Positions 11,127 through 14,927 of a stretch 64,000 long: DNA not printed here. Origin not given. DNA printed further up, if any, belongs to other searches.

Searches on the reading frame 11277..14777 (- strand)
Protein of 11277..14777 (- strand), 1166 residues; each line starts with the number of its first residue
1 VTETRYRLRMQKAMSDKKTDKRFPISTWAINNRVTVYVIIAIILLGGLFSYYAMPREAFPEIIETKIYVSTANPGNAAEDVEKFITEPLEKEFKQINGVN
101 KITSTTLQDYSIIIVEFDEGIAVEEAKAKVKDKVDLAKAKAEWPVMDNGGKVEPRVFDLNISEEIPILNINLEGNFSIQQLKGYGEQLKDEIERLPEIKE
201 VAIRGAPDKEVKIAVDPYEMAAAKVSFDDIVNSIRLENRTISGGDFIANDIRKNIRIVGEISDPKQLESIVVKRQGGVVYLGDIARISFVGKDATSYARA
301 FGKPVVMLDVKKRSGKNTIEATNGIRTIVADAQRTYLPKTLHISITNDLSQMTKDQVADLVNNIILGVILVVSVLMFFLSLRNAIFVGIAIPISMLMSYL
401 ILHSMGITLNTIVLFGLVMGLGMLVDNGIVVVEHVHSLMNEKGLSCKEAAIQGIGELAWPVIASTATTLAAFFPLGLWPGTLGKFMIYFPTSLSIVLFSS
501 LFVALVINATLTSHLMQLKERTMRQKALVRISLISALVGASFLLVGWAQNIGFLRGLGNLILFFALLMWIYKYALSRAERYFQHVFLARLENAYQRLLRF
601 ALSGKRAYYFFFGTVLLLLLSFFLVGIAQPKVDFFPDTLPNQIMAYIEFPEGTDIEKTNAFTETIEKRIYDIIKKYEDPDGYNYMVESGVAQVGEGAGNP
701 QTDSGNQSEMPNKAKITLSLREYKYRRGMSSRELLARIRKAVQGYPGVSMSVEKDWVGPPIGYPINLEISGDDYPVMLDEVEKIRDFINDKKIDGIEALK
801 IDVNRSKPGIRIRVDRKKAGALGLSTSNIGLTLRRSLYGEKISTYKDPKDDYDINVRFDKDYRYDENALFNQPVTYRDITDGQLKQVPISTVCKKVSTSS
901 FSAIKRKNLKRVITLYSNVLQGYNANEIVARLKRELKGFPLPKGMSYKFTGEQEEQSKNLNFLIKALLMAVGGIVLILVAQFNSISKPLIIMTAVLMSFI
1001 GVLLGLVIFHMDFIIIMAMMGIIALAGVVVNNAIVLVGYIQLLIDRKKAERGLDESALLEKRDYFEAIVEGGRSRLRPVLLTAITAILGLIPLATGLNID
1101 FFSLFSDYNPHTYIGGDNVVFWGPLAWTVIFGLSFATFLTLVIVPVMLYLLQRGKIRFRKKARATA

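Call 13: search_protein_families(library=pfam, proteins=[window:11277-14777:-])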
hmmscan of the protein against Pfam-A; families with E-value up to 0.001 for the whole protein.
window:11277-14777:- (1166 aa): 1 family
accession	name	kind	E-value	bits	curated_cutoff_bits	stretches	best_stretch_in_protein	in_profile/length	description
PF00873.25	ACR_tran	-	3.8e-163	545.1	28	2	26-523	2-497/1021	AcrB/AcrD/AcrF family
